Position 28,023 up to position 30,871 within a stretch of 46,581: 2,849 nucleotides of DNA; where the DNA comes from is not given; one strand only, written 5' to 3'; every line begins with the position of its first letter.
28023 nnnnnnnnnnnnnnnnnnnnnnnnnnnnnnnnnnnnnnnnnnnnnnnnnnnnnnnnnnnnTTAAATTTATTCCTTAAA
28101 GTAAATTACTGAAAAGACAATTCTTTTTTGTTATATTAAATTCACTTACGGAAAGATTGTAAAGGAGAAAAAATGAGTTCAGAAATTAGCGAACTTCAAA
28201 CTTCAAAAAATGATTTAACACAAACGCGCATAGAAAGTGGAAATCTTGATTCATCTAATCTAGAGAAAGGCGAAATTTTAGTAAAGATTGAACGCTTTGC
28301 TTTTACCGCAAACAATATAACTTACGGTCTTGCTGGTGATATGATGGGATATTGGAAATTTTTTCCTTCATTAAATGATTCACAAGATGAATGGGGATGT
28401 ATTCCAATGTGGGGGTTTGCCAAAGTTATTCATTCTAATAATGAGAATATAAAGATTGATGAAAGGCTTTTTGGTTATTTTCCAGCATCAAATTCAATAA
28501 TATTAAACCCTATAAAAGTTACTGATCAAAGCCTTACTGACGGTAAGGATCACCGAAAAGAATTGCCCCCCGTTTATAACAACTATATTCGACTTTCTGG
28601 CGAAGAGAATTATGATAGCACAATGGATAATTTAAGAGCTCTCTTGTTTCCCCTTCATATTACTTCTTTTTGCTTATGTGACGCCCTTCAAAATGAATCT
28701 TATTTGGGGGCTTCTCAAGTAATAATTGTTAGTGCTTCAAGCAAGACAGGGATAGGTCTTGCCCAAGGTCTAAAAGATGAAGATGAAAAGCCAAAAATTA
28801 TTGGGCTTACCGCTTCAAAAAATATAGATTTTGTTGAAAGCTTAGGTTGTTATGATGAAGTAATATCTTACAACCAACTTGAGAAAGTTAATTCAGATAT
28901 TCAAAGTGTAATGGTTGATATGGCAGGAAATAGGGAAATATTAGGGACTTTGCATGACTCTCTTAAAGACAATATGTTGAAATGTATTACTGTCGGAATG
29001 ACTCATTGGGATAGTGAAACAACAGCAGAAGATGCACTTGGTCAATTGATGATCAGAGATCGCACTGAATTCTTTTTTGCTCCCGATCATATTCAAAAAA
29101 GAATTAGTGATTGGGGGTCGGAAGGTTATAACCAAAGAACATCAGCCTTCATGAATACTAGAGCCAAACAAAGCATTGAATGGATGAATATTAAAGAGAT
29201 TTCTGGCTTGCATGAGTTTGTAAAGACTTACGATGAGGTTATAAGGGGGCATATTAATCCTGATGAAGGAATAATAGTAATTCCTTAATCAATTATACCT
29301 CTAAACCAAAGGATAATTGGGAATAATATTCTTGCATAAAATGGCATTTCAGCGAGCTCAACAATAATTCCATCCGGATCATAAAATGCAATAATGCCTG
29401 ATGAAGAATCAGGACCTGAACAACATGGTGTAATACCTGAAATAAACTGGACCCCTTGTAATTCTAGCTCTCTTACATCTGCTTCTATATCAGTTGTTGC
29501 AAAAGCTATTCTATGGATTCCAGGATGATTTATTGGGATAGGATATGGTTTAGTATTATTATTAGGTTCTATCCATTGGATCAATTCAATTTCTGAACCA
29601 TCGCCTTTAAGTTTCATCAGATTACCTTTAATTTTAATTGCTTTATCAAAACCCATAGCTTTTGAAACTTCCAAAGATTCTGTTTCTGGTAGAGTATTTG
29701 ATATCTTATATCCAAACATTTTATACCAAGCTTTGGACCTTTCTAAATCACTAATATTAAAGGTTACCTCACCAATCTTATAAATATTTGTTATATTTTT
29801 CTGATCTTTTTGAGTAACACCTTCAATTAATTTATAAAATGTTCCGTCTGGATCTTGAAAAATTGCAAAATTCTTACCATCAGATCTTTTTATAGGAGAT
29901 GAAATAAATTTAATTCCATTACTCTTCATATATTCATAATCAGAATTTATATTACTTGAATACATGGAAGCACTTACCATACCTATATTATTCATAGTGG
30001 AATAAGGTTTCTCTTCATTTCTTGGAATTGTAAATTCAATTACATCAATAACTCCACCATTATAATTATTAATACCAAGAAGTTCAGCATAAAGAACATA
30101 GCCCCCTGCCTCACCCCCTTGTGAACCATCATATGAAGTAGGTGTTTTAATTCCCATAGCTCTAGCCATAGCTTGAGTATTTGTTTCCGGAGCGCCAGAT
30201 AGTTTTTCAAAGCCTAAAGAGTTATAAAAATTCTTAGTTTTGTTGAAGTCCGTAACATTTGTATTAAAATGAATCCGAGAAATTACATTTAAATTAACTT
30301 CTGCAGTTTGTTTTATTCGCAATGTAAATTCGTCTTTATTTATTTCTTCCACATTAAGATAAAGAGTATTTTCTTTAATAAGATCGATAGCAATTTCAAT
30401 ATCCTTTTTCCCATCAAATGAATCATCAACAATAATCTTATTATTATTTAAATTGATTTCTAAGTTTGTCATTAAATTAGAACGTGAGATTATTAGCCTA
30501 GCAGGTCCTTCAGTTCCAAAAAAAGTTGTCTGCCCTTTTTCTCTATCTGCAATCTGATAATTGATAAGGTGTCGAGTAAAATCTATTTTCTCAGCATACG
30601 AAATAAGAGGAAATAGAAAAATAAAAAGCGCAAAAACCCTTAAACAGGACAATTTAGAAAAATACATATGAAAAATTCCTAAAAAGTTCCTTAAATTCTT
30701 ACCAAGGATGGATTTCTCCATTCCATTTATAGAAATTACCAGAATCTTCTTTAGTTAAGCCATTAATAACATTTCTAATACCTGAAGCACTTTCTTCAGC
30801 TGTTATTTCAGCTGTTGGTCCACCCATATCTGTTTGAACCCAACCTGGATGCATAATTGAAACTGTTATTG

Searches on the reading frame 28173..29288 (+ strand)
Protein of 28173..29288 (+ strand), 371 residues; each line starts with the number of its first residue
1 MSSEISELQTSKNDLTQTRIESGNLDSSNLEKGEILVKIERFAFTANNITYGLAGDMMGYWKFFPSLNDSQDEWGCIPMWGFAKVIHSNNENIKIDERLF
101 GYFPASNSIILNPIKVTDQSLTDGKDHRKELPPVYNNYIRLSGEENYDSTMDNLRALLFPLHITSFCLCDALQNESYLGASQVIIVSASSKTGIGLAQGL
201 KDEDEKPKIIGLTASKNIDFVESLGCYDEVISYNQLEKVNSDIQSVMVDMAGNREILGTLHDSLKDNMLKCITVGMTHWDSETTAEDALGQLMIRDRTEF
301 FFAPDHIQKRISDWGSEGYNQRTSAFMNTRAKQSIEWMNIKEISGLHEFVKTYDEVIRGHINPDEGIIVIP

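Call 3: search_protein_families(library=pfam, proteins=[window:28173-29288:+], max_evalue=0.01)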
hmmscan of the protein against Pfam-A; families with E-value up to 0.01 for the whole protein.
window:28173-29288:+ (371 aa): 1 family
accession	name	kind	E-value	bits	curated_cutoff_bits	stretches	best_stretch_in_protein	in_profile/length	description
PF11017.14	DUF2855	-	2.4e-98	330.5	30.9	1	42-361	1-334/335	Protein of unknown function (DUF2855)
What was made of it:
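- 28173..29288 (+): DUF2855 protein (371 aa), divergently transcribed here; a core module member with a predicted MDR-fold oxidoreductase structure. Pfam DUF2855 scores 330 bits (call 3).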

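Call 4: search_protein_families(library=ncbifam, proteins=[window:28173-29288:+], max_evalue=0.01)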
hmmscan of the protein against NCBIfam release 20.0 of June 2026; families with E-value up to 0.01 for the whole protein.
window:28173-29288:+ (371 aa): 0 families

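Call 27: search_solved_structures(query=window:28173-29288:+, max_evalue=1)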
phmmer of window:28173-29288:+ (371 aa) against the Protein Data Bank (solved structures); distinct sequences matched with E-value up to 1: 5.
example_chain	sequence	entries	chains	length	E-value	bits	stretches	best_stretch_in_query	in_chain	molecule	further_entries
4n1i_A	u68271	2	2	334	0.18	14.1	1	252-325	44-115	alpha-L-arabinofuranosidase UmAbf62A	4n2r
4d8t_A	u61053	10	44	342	0.24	13.7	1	168-218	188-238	D-cysteine desulfhydrase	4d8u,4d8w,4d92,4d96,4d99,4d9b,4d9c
4d97_A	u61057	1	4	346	0.25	13.7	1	168-218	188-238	D-cysteine desulfhydrase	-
8xr6_U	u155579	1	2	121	0.33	13.3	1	69-124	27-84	PsbU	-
8wb4_U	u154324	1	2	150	0.55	12.5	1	69-124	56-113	Photosystem II reaction center protein U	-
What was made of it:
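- Closest known: MDR-superfamily NADP. Different: Sequence identity is only 11-16%, and there is no sequence-level PDB hit (call 27).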

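Call 37: find_homologous_proteins(query=window:28173-29288:+, max_evalue=0.00001)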
Query window:28173-29288:+ (371 aa): 3680 proteins with E <= 0.00001 among 6268 candidates; the best 120 are listed.
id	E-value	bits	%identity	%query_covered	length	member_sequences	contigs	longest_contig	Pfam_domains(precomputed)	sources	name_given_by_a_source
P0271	2.0e-246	835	99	100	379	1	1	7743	PF11017.15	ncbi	-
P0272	5.0e-246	834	98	100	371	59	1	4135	PF11017.15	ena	-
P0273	4.4e-216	735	85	100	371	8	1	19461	PF11017.15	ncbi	-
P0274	8.6e-212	721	61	73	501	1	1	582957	PF11017.15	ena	-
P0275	9.2e-212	721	84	100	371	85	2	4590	PF11017.15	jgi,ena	-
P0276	5.2e-206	702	81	99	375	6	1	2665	PF11017.15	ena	-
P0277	2.2e-205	700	82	100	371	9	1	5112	PF11017.15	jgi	-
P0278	1.9e-192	657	76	99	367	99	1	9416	PF11017.15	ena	-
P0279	1.4e-187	641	74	99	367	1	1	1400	PF11017.15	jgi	-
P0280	5.5e-187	639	74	99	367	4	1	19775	PF11017.15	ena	-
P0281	1.5e-183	628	73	98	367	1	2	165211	PF11017.15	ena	-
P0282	1.1e-180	619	71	98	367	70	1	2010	PF11017.15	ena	-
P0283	3.0e-175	601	68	98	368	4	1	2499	PF11017.15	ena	-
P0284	4.4e-175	600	70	98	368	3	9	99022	PF11017.15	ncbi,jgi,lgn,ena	-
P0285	9.9e-175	599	68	98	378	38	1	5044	PF11017.15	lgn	-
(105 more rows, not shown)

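Call 53: predict_structure(alignment_id=A2)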
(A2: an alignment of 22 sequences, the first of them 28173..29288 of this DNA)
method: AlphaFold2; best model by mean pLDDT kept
length: 371 residues; sequences in the alignment: 22
mean_pLDDT: 83.5   pTM: 0.81
mean pLDDT of the five models: 83.5, 81.3, 77.9, 74.4, 70.7
residues with pLDDT >= 90: 152; 70-90: 165; 50-70: 34; < 50: 20
segments of 3 or more residues with pLDDT < 50: 276-294
pLDDT, mean of each block of 10 residues (from residue 1): 82 87 82 94 77 62 86 88 94 92 92 88 88 83 71 83 87 91 92 90 89 93 95 94 91 72 88 60 41 55 78 84 85 88 93 84 88 93
secondary structure, 60 per line:
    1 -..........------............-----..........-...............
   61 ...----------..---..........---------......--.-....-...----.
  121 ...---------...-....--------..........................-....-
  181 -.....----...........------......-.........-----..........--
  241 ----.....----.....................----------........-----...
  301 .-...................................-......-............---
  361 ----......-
elements in order: E2-11 E18-26 E35-44 H46-63 E79-88 E98-103 E108-111 E113-115 E120-123 E137-140 H149-174 H176-179 E182-186 H191-201 E208-213 H215-223 E229-232 H233-238 E245-249 H254-267 E268-274 H285-292 E298-301 H303-337 E339-344 H346-357 E365-370
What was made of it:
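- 28173..29288 (+): The AF2 model has pLDDT 83.5 (call 53).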

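Call 58: fold_search(model_id=the predicted structure, library=pdb)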
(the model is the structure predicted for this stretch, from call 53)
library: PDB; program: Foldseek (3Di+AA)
matches with E <= 10: 1706; with E <= 0.001: 402
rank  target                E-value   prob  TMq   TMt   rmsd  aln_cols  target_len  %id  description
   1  2j3h_A                5.7e-17  1.00  0.58  0.63   5.9       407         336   12  Crystal structure of Arabidopsis thaliana Double Bond Reductase (AT5G16970)-Apo form (released 2006-10-05)
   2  4b7x_D                4.4e-16  1.00  0.62  0.70   5.4       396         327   16  Crystal structure of hypothetical protein PA1648 from Pseudomonas aeruginosa. (released 2013-01-09)
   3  4b7x_H                4.6e-16  1.00  0.62  0.69   5.0       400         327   16  Crystal structure of hypothetical protein PA1648 from Pseudomonas aeruginosa. (released 2013-01-09)
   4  4b7x_A                6.7e-16  1.00  0.61  0.68   5.4       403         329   15  Crystal structure of hypothetical protein PA1648 from Pseudomonas aeruginosa. (released 2013-01-09)
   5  4b7c_F                7.1e-16  1.00  0.62  0.70   5.2       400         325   15  Crystal structure of hypothetical protein PA1648 from Pseudomonas aeruginosa. (released 2013-01-09)
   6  9mdh_A                1.2e-15  1.00  0.62  0.68   5.5       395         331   14  Crystal structure of Human Prostaglandin reductase 1 (PTGR1) in complex with NADP and Indomethacin (Orthorhombic P for (released 2025-12-10)
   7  4b7c_H                1.2e-15  1.00  0.60  0.68   5.8       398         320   14  Crystal structure of hypothetical protein PA1648 from Pseudomonas aeruginosa. (released 2013-01-09)
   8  4b7c_B                1.2e-15  1.00  0.61  0.68   5.3       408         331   14  Crystal structure of hypothetical protein PA1648 from Pseudomonas aeruginosa. (released 2013-01-09)
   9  4hfj_B                1.2e-15  1.00  0.57  0.63   6.0       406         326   12  X-ray Crystal Structure of a Double Bond Reductase from Nicotiana tabacum (released 2013-01-30)
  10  4b7x_G                1.4e-15  1.00  0.61  0.69   5.3       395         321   16  Crystal structure of hypothetical protein PA1648 from Pseudomonas aeruginosa. (released 2013-01-09)
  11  9mdh_B                1.5e-15  1.00  0.61  0.68   5.7       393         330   13  Crystal structure of Human Prostaglandin reductase 1 (PTGR1) in complex with NADP and Indomethacin (Orthorhombic P for (released 2025-12-10)
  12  4hfj_A                1.5e-15  1.00  0.59  0.65   5.7       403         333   13  X-ray Crystal Structure of a Double Bond Reductase from Nicotiana tabacum (released 2013-01-30)
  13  4b7c_I                2.3e-15  1.00  0.61  0.69   5.7       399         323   14  Crystal structure of hypothetical protein PA1648 from Pseudomonas aeruginosa. (released 2013-01-09)
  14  4b7x_J                2.4e-15  1.00  0.60  0.66   5.7       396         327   15  Crystal structure of hypothetical protein PA1648 from Pseudomonas aeruginosa. (released 2013-01-09)
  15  9d6x_C                2.6e-15  1.00  0.61  0.67   5.6       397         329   14  Crystal structure of Human Prostaglandin reductase 1 (PTGR1) in complex with methotrexate (Monoclinic P form) (released 2025-08-20)
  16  4b7x_C                2.8e-15  1.00  0.63  0.71   5.3       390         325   15  Crystal structure of hypothetical protein PA1648 from Pseudomonas aeruginosa. (released 2013-01-09)
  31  4b7x_L                1.5e-14  1.00  0.58  0.66   5.6       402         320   16  Crystal structure of hypothetical protein PA1648 from Pseudomonas aeruginosa. (released 2013-01-09)
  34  4b7x_K                1.7e-14  1.00  0.55  0.65   6.3       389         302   15  Crystal structure of hypothetical protein PA1648 from Pseudomonas aeruginosa. (released 2013-01-09)
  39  2j3h_B                2.4e-14  1.00  0.64  0.68   5.6       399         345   14  Crystal structure of Arabidopsis thaliana Double Bond Reductase (AT5G16970)-Apo form (released 2006-10-05)
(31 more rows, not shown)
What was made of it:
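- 28173..29288 (+): Foldseek top hits are NADP(H) double-bond reductases (2j3h at 5.7e-17, 4b7x, PTGR1, LTB4DH, CurA) with probability 1.0 (call 58).
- On MDR-superfamily oxidoreductases (for DUF2855): Foldseek finds 402 PDB matches at E ≤ 0.001, with MDR double-bond reductases at the top and probability 1.0 (call 58).
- Closest known: MDR-superfamily NADP. Same: Foldseek gives E down to 5.7e-17, probability 1.0 and TM-scores of 0.6-0.7 (calls 53, 58).
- DUF2855 models as a double-bond-reductase-like MDR fold (calls 53, 58). DUF2855's best structural matches are alkenal/enone reductases (PTGR1, LTB4DH, AtDBR, CurA; call 58).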

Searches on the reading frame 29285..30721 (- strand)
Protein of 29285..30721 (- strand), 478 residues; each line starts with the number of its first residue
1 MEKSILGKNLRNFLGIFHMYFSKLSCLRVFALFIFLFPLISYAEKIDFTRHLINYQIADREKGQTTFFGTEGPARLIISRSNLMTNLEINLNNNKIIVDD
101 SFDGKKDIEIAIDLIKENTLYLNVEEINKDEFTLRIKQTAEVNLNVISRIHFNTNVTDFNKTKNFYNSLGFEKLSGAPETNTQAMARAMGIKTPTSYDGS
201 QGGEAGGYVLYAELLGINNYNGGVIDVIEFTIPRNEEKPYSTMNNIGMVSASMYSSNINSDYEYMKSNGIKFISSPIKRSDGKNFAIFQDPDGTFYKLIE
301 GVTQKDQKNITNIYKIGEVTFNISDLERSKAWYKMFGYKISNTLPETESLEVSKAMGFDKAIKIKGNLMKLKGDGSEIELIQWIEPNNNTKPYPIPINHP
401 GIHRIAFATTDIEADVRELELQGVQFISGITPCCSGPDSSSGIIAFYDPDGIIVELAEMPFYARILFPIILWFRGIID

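Call 86: search_solved_structures(query=window:29285-30721:-, max_evalue=0.01)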
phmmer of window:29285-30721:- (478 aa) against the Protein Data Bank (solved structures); distinct sequences matched with E-value up to 0.01: 0.
